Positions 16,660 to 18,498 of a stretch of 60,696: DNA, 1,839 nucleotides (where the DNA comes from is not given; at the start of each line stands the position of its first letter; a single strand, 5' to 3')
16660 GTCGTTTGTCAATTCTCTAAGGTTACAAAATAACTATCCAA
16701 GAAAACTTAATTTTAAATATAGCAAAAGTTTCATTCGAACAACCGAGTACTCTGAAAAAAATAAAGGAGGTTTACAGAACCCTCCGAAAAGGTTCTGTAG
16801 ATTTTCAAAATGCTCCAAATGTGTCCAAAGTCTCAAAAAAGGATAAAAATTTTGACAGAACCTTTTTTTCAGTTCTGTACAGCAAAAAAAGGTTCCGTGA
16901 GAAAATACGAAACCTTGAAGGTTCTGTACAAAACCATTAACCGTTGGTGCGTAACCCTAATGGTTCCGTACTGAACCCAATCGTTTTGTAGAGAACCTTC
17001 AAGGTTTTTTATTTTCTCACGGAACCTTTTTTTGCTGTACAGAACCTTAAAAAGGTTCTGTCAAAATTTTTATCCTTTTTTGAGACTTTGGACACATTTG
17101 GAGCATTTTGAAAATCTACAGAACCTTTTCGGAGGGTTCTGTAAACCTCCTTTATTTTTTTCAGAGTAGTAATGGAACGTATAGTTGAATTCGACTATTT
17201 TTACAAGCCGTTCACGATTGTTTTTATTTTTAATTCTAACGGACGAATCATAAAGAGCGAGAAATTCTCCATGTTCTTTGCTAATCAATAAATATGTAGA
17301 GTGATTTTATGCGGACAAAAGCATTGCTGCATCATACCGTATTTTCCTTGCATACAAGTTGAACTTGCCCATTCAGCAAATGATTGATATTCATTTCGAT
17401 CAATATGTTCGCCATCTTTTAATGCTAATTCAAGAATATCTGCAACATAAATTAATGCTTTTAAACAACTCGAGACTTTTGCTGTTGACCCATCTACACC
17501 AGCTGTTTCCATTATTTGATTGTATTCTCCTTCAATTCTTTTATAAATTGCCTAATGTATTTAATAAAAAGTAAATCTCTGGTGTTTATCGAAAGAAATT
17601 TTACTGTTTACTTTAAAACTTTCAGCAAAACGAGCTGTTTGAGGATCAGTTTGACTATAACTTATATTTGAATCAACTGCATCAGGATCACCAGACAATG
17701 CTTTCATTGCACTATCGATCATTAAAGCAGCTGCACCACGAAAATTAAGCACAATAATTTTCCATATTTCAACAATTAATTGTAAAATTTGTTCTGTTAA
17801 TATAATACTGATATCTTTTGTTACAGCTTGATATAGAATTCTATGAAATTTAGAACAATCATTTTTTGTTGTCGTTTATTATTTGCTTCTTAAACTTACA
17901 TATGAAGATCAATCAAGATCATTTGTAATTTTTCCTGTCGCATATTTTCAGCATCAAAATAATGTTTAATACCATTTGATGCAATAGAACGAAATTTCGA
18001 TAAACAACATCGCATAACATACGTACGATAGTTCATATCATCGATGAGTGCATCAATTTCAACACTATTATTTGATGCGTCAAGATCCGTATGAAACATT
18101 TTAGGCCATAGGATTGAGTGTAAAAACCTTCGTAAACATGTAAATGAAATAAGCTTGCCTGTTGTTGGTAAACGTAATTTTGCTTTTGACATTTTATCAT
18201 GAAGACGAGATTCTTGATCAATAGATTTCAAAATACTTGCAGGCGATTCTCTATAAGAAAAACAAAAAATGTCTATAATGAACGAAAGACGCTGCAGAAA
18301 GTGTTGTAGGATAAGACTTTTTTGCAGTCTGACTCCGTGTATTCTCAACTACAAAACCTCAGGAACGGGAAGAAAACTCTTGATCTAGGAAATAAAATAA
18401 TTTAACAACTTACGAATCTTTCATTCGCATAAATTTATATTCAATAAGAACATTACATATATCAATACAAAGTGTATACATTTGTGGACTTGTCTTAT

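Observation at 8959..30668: Four long near-perfect palindromes (foldback / hairpin elements) within 22 kb: candidate MITEs or hairpin-RNA loci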

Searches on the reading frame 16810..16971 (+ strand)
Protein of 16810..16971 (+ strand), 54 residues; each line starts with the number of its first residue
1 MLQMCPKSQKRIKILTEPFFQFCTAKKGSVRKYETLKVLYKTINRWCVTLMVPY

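Call 36: find_homologous_proteins(query=window:16810-16971:+, max_evalue=0.001)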
Query seq(54 aa) (54 aa): 1 proteins with E <= 0.001 among 2 candidates.
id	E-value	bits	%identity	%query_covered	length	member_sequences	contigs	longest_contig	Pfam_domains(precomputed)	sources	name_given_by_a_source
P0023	2.7e-11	60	91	59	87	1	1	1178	-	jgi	jgi:hypothetical protein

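Call 39: find_encoding_contigs(protein=P0023, flank=10000, max_places=6)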
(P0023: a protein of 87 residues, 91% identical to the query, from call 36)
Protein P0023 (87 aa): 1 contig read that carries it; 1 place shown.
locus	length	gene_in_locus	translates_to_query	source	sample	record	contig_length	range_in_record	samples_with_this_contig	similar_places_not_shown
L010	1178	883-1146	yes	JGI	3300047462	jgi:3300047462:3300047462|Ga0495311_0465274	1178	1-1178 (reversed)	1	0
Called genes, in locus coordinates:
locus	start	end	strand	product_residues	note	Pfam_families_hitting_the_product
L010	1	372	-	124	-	?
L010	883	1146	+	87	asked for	-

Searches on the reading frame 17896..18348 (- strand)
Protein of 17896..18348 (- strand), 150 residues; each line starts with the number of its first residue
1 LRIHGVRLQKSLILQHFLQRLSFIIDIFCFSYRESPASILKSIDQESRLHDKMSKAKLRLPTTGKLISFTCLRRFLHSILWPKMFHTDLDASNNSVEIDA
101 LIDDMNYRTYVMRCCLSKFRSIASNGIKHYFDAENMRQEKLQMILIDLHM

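Call 9: search_protein_families(library=pfam, proteins=[window:17896-18348:-], max_evalue=0.01)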
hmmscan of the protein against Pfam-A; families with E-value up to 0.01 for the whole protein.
window:17896-18348:- (150 aa): 0 families

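Call 11: find_homologous_proteins(query=window:17896-18348:-, max_evalue=0.00001)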
Query window:17896-18348:- (150 aa): 22 proteins with E <= 0.00001 among 31 candidates.
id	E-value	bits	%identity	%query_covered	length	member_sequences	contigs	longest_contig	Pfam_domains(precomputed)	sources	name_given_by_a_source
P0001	3.5e-59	217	80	80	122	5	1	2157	-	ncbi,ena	-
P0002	9.0e-59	215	80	81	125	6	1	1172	-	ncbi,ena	-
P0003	9.9e-59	215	83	80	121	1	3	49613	-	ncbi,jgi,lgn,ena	jgi:hypothetical protein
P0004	6.1e-58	213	77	83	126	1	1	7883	-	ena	-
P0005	1.8e-57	211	79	80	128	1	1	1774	-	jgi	jgi:hypothetical protein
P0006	1.4e-56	208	83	75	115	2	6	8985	-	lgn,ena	-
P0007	1.7e-55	205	81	75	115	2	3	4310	-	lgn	-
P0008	1.7e-55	205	80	80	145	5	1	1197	-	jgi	jgi:hypothetical protein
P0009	2.4e-54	201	83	75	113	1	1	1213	-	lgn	-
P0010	7.1e-52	193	81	74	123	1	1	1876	-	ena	-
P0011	8.7e-51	189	88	65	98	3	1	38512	-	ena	-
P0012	2.6e-49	185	74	75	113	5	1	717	-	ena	-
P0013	4.0e-49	184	85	65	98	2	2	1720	-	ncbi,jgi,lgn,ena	jgi:hypothetical protein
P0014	5.3e-49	184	68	80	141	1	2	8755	-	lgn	-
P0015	2.4e-48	182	65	88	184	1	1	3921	-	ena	-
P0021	3.4e-40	155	74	65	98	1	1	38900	-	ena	-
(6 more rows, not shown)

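Call 14: find_encoding_contigs(protein=P0003, flank=10000, max_places=4)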
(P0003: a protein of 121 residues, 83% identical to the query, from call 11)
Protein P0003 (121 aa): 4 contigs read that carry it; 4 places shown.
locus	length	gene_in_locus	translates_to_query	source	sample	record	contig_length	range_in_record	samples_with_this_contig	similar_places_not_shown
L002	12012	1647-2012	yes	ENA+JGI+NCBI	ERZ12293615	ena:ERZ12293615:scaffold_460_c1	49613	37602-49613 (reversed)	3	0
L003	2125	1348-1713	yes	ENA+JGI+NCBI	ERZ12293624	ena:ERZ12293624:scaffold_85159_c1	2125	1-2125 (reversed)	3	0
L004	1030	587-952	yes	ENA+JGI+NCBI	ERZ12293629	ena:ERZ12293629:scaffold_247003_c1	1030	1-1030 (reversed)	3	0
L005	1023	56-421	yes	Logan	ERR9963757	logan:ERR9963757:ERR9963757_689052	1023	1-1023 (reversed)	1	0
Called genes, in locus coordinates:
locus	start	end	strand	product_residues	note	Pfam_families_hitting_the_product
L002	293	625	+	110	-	PF14676:FANCI_S2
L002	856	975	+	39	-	PF14680:FANCI_HD2 (weak)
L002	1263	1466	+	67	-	-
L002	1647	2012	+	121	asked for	-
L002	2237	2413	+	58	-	-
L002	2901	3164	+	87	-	-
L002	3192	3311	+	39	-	-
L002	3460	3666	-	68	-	-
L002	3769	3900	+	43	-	-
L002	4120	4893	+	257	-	PF17900:Peptidase_M1_N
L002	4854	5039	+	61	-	PF17900:Peptidase_M1_N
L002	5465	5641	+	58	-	PF01433:Peptidase_M1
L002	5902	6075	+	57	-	-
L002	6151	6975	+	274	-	PF11838:ERAP1_C (faint)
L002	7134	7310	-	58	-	-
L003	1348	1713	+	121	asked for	-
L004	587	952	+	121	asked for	-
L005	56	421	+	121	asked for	-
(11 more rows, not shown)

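Call 15: find_encoding_contigs(protein=P0011, flank=10000, max_places=3)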
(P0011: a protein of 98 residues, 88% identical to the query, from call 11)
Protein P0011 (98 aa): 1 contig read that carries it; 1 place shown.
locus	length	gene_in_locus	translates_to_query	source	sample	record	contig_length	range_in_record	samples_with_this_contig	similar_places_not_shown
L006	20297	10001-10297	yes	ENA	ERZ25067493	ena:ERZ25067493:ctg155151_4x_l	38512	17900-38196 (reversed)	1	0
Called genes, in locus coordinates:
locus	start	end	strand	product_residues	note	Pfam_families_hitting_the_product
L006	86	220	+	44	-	-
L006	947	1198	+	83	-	-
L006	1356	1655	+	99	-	-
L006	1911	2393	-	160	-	PF04832:SOUL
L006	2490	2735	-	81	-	-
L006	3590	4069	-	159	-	-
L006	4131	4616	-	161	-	-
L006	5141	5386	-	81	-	PF00622:SPRY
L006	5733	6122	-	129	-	-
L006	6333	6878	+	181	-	PF12239:DUF3605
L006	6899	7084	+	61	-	-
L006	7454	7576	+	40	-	-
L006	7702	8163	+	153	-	-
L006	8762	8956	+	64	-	PF14676:FANCI_S2 (weak)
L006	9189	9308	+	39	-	PF14680:FANCI_HD2 (weak)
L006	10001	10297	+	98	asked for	-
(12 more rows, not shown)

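Call 16: find_encoding_contigs(protein=P0021, flank=10000, max_places=3)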
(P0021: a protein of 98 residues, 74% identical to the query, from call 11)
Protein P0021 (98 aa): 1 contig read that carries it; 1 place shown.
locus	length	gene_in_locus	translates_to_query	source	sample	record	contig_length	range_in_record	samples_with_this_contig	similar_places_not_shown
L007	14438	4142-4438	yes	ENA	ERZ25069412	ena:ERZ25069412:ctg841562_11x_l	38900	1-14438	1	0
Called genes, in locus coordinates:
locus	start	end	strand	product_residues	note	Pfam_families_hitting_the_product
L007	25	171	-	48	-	-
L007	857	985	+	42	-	-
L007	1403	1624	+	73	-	PF14676:FANCI_S2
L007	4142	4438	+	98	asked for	-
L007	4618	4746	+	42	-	-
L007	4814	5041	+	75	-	-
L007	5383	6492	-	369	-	PF17906:HTH_48, PF13565:HTH_32, PF13358:DDE_3, PF01359:Transposase_1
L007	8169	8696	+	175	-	PF01498:HTH_Tnp_Tc3_2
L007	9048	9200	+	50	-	-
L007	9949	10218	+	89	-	-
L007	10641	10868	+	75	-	-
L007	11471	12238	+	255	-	PF17900:Peptidase_M1_N (weak)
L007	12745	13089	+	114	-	PF01433:Peptidase_M1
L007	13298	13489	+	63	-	PF01433:Peptidase_M1 (weak)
